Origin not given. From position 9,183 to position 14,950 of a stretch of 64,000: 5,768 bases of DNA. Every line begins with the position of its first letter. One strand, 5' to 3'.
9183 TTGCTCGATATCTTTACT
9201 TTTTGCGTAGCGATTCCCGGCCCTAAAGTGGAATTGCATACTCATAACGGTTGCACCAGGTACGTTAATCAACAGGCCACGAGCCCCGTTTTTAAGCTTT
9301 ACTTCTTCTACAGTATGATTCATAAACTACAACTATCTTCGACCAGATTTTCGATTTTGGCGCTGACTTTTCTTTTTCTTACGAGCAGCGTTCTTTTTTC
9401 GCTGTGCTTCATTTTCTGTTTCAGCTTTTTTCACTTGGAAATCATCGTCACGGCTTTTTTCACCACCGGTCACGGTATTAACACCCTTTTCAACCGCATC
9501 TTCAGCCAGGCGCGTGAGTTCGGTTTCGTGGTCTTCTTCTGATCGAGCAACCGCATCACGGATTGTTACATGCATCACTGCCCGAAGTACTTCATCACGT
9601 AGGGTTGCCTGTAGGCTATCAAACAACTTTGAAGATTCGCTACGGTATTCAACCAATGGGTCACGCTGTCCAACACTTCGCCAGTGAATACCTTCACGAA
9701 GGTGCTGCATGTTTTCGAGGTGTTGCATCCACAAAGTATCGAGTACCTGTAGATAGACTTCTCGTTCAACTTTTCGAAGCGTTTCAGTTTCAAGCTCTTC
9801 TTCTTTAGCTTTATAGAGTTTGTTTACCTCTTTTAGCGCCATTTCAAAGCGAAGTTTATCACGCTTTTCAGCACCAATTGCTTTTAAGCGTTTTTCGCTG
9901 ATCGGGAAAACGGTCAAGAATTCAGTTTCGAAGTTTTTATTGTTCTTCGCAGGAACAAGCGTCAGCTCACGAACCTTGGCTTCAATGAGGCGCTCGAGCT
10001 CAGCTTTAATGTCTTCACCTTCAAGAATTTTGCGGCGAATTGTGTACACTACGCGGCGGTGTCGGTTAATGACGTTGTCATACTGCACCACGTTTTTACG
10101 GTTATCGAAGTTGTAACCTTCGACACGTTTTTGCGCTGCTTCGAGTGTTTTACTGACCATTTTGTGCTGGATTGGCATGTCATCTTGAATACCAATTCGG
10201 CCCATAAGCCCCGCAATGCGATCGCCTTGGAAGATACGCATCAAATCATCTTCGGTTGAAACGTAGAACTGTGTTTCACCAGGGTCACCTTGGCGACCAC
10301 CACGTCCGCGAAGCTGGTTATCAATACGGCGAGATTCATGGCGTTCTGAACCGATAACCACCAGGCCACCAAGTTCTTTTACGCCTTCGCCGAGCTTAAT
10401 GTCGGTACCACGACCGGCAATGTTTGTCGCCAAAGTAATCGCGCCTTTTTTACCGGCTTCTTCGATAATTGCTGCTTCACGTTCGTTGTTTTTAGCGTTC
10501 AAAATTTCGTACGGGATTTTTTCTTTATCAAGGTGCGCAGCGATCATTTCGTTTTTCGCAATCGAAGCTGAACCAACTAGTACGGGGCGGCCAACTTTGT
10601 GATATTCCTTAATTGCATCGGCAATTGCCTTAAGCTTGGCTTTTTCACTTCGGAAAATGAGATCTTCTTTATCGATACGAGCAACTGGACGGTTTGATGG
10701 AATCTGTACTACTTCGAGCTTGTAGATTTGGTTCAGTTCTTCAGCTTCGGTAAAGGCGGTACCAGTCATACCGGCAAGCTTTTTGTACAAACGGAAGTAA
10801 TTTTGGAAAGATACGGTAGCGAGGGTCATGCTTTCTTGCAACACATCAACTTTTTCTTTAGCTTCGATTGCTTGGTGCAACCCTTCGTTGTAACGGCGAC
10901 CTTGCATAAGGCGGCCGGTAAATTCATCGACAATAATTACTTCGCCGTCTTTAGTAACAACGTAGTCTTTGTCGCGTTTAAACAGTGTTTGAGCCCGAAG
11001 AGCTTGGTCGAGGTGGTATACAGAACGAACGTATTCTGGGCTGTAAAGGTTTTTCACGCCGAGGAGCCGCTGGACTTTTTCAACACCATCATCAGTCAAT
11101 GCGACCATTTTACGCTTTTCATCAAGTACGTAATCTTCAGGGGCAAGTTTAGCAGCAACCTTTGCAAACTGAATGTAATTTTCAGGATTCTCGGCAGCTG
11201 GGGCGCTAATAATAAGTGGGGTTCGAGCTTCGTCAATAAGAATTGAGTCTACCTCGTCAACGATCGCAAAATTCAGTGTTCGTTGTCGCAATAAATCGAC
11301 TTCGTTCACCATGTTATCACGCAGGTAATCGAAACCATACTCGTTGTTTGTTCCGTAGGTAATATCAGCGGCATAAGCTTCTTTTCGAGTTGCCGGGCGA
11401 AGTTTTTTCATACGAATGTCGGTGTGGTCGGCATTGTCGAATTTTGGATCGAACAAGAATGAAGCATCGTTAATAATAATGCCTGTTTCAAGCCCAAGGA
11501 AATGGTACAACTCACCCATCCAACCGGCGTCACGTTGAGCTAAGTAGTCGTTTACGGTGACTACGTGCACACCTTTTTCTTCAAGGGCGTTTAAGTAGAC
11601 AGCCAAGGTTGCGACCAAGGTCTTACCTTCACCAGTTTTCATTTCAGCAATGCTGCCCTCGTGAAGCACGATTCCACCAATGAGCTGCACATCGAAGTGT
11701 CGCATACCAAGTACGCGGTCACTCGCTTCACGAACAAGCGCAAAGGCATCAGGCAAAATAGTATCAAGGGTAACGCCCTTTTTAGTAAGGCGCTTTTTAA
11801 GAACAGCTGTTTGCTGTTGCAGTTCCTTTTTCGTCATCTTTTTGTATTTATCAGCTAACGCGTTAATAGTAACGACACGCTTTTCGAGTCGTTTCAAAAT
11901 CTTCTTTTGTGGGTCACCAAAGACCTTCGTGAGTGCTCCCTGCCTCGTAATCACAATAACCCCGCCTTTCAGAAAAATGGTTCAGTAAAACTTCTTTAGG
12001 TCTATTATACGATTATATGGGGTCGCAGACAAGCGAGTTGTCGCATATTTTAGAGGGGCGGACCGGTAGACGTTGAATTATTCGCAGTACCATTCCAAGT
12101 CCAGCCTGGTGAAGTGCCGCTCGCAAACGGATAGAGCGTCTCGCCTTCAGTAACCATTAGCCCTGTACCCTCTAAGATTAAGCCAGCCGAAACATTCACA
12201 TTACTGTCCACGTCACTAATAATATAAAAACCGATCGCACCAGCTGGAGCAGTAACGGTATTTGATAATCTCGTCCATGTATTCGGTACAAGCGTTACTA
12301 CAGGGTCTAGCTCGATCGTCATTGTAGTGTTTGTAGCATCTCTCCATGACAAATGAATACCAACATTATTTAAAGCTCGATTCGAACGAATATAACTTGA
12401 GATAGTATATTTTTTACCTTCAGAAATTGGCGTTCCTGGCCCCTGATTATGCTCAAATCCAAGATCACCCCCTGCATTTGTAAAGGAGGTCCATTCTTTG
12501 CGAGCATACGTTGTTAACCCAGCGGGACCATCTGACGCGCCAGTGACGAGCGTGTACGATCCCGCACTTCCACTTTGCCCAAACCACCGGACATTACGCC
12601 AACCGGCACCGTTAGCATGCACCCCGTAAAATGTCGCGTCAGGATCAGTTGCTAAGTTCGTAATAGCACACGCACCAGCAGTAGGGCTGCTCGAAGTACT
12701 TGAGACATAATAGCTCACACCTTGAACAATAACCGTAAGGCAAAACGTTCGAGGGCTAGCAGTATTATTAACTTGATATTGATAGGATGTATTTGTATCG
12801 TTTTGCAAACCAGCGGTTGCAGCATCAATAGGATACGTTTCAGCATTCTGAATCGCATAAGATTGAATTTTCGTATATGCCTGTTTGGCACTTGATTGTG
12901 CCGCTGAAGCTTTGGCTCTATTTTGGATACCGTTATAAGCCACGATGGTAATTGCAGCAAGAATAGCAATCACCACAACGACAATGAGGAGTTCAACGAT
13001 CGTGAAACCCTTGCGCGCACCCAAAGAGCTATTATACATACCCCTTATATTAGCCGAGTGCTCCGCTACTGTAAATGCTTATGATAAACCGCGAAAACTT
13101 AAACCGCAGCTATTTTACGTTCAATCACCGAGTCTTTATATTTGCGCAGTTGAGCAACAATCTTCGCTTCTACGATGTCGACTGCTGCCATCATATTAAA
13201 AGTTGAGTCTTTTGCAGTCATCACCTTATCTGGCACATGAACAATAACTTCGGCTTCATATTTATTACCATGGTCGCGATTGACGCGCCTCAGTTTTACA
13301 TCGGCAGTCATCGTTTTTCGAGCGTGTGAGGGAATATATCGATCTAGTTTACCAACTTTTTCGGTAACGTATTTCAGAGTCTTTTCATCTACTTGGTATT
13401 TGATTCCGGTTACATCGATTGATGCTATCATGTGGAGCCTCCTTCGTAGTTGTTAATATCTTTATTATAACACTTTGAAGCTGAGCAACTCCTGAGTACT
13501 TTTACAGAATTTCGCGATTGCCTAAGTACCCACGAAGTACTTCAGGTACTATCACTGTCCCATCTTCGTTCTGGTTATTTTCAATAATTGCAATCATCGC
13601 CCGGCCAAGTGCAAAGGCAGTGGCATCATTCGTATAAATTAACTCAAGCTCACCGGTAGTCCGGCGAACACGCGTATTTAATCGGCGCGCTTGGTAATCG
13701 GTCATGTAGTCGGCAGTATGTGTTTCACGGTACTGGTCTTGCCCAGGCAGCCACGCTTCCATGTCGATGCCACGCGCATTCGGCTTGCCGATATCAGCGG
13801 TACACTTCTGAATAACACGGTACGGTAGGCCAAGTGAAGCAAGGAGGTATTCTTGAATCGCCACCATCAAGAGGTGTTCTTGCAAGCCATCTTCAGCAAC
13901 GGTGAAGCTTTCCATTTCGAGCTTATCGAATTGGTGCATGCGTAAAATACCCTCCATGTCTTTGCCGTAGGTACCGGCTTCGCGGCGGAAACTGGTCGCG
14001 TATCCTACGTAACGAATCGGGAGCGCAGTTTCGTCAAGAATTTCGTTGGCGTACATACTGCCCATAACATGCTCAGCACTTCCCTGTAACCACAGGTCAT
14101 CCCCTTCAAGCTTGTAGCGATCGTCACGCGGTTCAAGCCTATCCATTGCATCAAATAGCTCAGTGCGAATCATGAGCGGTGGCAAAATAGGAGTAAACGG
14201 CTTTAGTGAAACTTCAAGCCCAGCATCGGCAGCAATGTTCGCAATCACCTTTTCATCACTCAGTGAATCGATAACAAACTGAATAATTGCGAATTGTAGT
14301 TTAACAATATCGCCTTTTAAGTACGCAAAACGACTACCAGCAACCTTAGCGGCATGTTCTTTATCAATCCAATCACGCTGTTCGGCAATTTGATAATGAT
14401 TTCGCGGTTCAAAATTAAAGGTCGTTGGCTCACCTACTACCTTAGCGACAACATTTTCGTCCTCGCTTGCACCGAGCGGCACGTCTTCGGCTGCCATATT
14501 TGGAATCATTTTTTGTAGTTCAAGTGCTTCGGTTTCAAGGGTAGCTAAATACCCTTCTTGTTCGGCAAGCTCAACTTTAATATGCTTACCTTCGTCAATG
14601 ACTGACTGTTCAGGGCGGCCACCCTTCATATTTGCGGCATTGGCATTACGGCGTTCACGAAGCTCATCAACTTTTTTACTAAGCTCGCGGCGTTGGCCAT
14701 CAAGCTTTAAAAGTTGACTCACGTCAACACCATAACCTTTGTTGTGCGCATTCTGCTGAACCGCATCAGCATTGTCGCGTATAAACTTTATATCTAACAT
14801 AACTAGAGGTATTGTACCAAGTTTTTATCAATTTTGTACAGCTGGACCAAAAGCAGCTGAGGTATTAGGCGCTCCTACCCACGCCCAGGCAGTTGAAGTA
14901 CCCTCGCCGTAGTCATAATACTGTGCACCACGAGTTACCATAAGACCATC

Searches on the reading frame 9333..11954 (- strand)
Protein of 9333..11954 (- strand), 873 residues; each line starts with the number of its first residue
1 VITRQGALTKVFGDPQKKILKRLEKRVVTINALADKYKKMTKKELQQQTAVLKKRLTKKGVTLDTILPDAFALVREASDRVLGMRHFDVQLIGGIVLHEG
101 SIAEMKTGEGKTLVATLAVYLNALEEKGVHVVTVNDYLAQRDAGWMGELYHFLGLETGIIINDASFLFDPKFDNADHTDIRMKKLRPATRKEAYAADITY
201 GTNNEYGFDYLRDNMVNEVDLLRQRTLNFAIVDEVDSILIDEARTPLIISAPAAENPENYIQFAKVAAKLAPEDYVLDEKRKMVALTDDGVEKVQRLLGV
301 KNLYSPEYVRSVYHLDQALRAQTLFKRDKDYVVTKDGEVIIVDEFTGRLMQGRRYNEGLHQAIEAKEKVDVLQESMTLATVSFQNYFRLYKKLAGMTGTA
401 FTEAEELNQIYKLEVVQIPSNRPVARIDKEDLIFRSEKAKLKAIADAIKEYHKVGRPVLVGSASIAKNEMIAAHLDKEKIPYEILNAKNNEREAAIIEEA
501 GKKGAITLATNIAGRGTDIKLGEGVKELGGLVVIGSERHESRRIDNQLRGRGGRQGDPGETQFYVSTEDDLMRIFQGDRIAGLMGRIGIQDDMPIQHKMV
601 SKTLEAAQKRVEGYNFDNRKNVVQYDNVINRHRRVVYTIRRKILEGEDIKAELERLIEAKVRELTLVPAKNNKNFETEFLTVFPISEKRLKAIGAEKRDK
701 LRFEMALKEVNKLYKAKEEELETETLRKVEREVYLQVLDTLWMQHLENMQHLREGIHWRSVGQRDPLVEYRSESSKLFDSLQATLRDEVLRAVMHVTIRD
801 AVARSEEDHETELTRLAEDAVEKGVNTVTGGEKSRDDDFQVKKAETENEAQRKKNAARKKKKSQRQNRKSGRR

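Call 64: search_protein_families(library=pfam, proteins=[window:9333-11954:-], max_evalue=0.0001)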
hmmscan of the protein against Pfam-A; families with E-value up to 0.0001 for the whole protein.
window:9333-11954:- (873 aa): 4 families
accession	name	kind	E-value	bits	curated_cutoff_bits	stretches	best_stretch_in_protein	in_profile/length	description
PF07517.20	SecA_DEAD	-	1.4e-119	399.2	24.6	1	9-407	2-289/290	SecA DEAD-like domain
PF21090.3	P-loop_SecA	-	7.5e-69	231.9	27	2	423-523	1-101/205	SecA P-loop domain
PF07516.18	SecA_SW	-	3.7e-54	184.3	26.7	1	594-796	1-199/200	SecA Wing and Scaffold domain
PF01043.26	SecA_PP_bind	-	6.1e-40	136.7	23.5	1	257-364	3-110/110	SecA preprotein cross-linking domain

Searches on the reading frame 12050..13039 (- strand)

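Call 64: search_protein_families(library=pfam, proteins=[window:12050-13039:-], max_evalue=0.0001)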
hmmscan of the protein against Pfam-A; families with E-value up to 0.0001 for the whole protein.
window:12050-13039:- (329 aa): 1 family
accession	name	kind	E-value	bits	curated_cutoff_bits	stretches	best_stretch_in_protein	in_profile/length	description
PF07963.17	N_methyl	-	7.8e-06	25.7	21.2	1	9-31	4-26/27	Prokaryotic N-terminal methylation motif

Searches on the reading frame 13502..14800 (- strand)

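Call 65: search_protein_families(library=pfam, proteins=[window:13502-14800:-], max_evalue=0.0001)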
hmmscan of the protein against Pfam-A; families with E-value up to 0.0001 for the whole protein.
window:13502-14800:- (432 aa): 2 families
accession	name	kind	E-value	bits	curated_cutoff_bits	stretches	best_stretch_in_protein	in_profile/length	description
PF00587.30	tRNA-synt_2b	-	8.9e-26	91.5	29.3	1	233-409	8-179/179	tRNA synthetase class II core domain (G, H, P, S and T)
PF02403.27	Seryl_tRNA_N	-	7.1e-19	68.5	28.2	1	1-102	1-107/108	Seryl-tRNA synthetase N-terminal domain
